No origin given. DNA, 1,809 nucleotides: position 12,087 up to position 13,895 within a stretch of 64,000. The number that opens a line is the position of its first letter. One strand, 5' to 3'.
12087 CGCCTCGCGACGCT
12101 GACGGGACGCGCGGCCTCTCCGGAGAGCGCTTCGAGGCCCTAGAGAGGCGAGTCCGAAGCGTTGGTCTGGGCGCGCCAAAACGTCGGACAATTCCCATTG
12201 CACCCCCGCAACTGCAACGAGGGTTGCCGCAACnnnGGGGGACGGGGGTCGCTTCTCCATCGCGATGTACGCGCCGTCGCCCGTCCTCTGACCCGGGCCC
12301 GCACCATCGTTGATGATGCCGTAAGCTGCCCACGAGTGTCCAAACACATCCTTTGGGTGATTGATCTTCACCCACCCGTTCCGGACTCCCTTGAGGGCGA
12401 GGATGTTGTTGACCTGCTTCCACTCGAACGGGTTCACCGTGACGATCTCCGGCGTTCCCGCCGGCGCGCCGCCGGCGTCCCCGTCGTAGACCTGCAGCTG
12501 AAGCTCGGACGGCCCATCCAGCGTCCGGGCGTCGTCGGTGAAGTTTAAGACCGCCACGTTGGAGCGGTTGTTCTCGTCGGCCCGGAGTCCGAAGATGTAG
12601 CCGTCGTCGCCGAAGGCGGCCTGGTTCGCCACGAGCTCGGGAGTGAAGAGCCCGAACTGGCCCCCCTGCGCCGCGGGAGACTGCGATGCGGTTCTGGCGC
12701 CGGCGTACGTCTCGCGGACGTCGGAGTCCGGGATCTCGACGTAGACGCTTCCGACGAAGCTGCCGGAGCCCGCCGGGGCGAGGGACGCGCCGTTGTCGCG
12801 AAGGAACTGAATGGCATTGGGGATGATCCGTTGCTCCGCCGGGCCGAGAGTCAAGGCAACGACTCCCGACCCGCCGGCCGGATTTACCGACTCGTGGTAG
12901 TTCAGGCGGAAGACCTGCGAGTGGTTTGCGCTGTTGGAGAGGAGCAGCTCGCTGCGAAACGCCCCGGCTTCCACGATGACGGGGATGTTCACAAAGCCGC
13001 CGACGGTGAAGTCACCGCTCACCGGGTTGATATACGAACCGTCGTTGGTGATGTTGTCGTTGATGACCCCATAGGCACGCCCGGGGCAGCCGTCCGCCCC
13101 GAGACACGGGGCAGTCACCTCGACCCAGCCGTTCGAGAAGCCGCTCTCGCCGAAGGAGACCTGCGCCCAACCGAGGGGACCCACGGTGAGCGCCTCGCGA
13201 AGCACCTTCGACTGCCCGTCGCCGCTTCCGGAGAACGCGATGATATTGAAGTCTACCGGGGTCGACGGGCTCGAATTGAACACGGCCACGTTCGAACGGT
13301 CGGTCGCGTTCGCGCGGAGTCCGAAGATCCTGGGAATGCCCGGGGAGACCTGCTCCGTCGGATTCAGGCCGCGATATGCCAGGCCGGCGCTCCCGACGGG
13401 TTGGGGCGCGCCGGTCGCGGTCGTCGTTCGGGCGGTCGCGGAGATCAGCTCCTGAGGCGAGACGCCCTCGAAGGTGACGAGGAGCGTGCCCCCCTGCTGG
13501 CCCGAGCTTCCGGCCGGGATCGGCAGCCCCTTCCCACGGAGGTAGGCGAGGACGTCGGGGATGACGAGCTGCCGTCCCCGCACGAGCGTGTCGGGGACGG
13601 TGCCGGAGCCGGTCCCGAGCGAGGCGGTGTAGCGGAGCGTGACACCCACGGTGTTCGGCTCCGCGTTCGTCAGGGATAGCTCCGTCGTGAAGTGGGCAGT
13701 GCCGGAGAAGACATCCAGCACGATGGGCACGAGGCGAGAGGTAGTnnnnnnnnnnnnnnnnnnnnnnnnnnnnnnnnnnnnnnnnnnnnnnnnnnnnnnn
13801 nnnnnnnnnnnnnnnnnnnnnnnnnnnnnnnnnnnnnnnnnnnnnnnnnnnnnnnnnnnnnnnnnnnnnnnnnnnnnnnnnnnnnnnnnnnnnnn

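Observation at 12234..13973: Unrecognised ~230-aa domain, tandemly duplicated, shared by two secreted proteins (copy A)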

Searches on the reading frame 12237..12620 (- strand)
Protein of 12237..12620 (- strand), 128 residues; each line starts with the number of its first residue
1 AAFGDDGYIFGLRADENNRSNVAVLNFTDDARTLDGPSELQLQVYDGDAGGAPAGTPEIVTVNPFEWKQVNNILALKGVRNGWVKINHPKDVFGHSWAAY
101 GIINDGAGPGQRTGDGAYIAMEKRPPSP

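Call 54: search_solved_structures(query=window:12237-12620:-, max_evalue=10, show_alignments=2)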
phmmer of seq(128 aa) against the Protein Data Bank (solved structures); distinct sequences matched with E-value up to 10: 2.
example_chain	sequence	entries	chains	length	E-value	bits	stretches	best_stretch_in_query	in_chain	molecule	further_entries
9fzy_E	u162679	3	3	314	0.52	13.3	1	29-68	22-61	Acetyl-CoA decarbonylase/synthase complex subunit delta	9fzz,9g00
3v10_A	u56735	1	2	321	1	12.4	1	53-117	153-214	Rhusiopathiae surface protein B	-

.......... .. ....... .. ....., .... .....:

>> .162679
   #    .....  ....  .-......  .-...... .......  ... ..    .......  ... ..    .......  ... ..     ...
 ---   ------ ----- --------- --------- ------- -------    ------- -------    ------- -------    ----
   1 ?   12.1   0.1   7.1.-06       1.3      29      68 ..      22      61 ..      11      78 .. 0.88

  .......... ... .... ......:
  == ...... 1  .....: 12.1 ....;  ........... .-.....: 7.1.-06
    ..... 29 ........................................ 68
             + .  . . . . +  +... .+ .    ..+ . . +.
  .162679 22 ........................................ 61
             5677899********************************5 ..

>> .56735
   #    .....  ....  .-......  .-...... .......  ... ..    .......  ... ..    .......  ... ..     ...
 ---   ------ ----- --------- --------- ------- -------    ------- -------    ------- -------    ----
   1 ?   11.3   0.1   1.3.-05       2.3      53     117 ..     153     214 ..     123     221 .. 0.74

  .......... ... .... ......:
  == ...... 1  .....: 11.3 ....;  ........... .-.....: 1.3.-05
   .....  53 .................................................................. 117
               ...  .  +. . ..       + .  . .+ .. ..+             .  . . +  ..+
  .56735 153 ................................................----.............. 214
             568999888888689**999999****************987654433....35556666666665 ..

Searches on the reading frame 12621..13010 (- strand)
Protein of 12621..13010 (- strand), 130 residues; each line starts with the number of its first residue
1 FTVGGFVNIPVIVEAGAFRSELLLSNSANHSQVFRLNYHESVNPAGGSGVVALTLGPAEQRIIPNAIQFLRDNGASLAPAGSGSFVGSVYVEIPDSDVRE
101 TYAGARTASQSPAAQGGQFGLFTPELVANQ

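Call 53: search_solved_structures(query=window:12621-13010:-, max_evalue=10, show_alignments=2)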
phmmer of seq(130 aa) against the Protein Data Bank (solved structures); distinct sequences matched with E-value up to 10: 3.
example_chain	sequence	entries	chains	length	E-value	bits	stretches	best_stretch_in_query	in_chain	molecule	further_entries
7mws_A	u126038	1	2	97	0.61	13.5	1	21-68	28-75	CD81 protein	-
7mwx_D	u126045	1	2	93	0.76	13.2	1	21-68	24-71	CD81 protein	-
3x0g_A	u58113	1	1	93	1.2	12.6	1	22-68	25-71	CD81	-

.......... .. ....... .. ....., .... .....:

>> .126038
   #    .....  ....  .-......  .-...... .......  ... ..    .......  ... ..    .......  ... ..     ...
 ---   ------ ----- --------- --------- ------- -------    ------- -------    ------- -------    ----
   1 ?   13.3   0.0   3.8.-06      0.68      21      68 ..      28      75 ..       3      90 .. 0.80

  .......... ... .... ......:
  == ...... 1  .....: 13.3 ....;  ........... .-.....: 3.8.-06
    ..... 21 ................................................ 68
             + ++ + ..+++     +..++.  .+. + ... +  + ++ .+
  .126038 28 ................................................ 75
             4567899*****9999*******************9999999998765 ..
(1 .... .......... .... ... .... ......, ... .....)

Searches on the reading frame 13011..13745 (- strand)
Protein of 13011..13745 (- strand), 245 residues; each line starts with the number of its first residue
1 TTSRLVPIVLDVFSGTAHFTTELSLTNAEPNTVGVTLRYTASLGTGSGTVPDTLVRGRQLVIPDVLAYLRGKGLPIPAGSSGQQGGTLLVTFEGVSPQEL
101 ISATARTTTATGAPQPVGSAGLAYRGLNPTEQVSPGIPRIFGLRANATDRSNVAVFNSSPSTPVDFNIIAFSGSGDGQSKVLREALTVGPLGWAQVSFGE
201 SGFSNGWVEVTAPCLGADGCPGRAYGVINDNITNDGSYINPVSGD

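Call 48: predict_structure(alignment_id=A3)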
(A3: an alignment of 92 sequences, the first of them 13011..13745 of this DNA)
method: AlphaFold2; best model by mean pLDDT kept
length: 245 residues; sequences in the alignment: 92
mean_pLDDT: 94.4   pTM: 0.91
mean pLDDT of the five models: 94.4, 94.1, 94.0, 93.9, 92.1
residues with pLDDT >= 90: 217; 70-90: 21; 50-70: 6; < 50: 1
segments of 3 or more residues with pLDDT < 50: none
pLDDT, mean of each block of 10 residues (from residue 1): 97 94 98 98 98 98 98 97 98 97 96 91 92 74 97 96 96 98 97 98 97 85 94 90 73
secondary structure, 60 per line:
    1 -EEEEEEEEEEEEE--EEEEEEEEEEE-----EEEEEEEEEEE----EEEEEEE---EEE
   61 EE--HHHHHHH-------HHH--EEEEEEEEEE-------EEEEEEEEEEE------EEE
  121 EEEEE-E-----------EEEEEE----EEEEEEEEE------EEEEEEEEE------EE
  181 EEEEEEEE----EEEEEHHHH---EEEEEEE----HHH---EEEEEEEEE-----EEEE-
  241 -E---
elements in order: E2-14 E17-27 E33-43 E48-54 E58-62 H65-71 E84-93 E101-111 E118-125 E139-144 E149-157 E164-172 E179-188 E193-197 H198-201 E205-211 E222-230 E236-239

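Call 50: fold_search(model_id=the predicted structure, library=pdb)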
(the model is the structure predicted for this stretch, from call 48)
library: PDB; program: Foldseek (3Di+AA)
matches with E <= 10: 1343; with E <= 0.001: 4
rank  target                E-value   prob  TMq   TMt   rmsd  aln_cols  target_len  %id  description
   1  1g0d                  3.0e-04  0.85  0.19  0.08  17.6       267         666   13  CRYSTAL STRUCTURE OF RED SEA BREAM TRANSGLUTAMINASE (released 2001-05-23)
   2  6a8p_C                5.4e-04  0.75  0.20  0.08  17.9       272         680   10  Transglutaminase 2 mutant G224V in complex with GTP (released 2018-09-26)
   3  3s3j_A                7.5e-04  0.51  0.17  0.08  18.9       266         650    9  Transglutaminase 2 in complex with a novel inhibitor (released 2012-06-06)
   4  4kkq_A                9.7e-04  0.47  0.18  0.19  19.8       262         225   10  Crystal structure of Vibrio cholerae RbmA (crystal form 1) (released 2013-05-22)
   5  6a8p_B                1.1e-03  0.75  0.20  0.09  18.6       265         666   10  Transglutaminase 2 mutant G224V in complex with GTP (released 2018-09-26)
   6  1evu_B                1.3e-03  0.60  0.20  0.08  18.6       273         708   11  HUMAN FACTOR XIII WITH CALCIUM BOUND IN THE ION SITE (released 2000-05-10)
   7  4be5_A                1.3e-03  0.44  0.18  0.19  19.7       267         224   10  V. cholera biofilm scaffolding protein RbmA (released 2013-12-18)
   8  3s3s_A                1.3e-03  0.41  0.16  0.08  18.3       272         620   10  Transglutaminase 2 in complex with a novel inhibitor (released 2012-06-06)
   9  4pyg_A                1.7e-03  0.63  0.20  0.09  18.9       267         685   10  Transglutaminase2 complexed with GTP (released 2015-02-11)
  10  9bc2_A                1.7e-03  0.35  0.16  0.08  18.3       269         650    9  Transglutaminase 2 - Open State (released 2024-07-03)
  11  4kkp_A                1.9e-03  0.66  0.23  0.23  19.9       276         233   12  Crystal structure of Vibrio cholerae RbmA (crystal form 2) (released 2013-05-22)
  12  4kkr_A                2.1e-03  0.60  0.22  0.23  19.3       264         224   11  Crystal structure of Vibrio cholerae RbmA (crystal form 3) (released 2013-05-22)
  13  5mho_A                2.2e-03  0.60  0.19  0.08  19.8       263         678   12  FXIIIa in complex with the inhibitor ZED2369 (released 2017-12-20)
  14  3aaz_A                2.4e-03  0.25  0.16  0.16  19.6       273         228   10  Crystal structure of the humanized recombinant Fab fragment of a murine; antibody (released 2010-03-02)
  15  5j74_A                2.7e-03  0.30  0.16  0.17  18.9       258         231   12  Fluorogen activating protein AM2.2 in complex with TO1-2p (released 2016-05-25)
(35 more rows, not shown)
